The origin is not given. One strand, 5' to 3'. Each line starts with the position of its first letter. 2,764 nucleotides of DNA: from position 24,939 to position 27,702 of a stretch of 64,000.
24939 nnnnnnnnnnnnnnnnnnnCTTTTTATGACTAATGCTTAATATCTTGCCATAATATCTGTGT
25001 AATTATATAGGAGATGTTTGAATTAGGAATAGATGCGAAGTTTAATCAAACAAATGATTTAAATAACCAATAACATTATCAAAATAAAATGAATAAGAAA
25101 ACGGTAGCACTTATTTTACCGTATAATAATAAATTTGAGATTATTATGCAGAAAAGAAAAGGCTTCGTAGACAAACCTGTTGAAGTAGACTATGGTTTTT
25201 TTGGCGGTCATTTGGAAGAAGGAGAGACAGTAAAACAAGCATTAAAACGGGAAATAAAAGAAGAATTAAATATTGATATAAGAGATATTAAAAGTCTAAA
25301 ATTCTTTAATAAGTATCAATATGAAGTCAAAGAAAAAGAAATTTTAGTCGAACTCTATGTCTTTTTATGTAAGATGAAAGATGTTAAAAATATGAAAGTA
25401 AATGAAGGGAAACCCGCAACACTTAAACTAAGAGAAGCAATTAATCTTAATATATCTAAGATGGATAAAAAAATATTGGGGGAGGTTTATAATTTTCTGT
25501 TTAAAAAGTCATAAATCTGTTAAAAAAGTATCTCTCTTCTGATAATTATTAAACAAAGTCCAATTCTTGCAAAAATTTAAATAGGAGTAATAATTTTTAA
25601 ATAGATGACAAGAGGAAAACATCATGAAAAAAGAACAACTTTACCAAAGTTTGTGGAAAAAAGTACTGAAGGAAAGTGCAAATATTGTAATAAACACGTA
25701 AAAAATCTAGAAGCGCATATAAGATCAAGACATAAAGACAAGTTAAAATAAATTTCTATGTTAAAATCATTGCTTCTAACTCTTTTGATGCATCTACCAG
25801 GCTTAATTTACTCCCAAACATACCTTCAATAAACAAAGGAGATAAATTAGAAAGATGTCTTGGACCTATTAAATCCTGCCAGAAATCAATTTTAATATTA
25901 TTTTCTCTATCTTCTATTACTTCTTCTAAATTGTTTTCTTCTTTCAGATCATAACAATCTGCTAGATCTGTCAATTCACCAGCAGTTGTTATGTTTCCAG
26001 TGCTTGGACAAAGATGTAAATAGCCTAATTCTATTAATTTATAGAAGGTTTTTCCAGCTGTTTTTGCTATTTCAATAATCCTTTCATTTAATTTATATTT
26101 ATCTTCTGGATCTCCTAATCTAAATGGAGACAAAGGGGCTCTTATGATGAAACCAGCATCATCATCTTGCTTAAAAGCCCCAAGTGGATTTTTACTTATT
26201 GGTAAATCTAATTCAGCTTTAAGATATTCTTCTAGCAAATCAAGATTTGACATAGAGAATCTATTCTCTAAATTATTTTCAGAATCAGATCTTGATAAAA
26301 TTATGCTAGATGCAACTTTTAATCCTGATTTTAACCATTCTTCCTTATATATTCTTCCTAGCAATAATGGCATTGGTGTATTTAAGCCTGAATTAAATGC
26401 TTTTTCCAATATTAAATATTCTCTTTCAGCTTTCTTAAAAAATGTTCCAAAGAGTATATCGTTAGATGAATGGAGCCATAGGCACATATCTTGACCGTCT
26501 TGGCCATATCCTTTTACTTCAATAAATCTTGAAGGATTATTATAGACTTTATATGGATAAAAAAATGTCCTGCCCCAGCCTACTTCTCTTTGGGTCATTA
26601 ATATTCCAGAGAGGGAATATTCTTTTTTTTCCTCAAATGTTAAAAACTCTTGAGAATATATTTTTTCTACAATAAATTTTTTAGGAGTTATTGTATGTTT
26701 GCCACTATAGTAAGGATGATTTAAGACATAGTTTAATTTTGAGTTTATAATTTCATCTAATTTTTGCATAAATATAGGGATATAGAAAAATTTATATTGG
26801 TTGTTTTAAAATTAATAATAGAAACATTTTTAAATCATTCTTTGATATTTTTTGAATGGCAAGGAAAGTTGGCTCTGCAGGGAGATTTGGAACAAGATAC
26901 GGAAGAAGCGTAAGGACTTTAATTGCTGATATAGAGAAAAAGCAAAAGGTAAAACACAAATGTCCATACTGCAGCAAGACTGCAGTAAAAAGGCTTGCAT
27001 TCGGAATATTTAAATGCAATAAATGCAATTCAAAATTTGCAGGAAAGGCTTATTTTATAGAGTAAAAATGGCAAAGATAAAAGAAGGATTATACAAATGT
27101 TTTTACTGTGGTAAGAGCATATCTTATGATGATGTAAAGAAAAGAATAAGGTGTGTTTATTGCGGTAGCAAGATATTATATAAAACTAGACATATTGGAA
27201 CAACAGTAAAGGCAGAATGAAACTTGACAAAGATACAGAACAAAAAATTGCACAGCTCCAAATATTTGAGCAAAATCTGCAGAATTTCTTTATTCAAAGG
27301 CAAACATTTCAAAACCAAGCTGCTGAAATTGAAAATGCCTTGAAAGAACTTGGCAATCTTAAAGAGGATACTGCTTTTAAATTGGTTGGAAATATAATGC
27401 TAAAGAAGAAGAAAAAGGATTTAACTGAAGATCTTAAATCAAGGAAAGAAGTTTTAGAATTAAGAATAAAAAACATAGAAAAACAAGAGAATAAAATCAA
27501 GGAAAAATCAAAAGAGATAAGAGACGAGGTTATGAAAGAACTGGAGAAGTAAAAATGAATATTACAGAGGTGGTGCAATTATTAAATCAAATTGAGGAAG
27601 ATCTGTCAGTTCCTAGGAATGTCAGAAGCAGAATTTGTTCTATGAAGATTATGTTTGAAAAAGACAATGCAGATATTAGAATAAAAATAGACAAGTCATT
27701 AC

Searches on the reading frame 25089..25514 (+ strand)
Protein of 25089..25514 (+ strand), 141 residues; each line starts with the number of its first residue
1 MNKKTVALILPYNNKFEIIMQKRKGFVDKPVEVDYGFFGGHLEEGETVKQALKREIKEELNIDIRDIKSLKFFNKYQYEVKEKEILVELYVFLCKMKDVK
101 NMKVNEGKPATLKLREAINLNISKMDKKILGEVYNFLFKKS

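Call 13: search_protein_families(library=pfam, proteins=[window:25089-25514:+], max_evalue=0.01)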
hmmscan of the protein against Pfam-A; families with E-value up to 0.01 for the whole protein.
window:25089-25514:+ (141 aa): 3 families
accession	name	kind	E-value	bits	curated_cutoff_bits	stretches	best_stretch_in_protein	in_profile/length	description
PF00293.34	NUDIX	-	1.6e-13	51.2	21.1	1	4-100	4-98/134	NUDIX domain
PF22327.2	Nudt16-like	-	1.4e-05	25.6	27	1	10-103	17-104/161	U8 snoRNA-decapping enzyme-like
PF14815.12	NUDIX_4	-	0.0087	16.3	35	0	35-130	27-111/113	NUDIX domain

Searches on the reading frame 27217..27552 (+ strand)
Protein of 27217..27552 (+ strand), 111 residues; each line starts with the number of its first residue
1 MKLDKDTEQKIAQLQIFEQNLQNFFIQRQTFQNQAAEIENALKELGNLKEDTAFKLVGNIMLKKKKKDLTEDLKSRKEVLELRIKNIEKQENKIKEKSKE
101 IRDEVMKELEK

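Call 13: search_protein_families(library=pfam, proteins=[window:27217-27552:+], max_evalue=0.01)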
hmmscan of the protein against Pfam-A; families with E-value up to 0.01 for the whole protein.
window:27217-27552:+ (111 aa): 3 families
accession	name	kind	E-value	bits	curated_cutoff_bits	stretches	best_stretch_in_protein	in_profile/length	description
PF01920.25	Prefoldin_2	-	5.6e-17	62.1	27.6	1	8-110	1-104/106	Prefoldin subunit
PF00804.31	Syntaxin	-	0.0083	16.4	26.7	0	18-99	1-82/157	Syntaxin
PF23203.1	KIF21A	-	0.0086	16.3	28.5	0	15-101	13-99/161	KIF21A-like domain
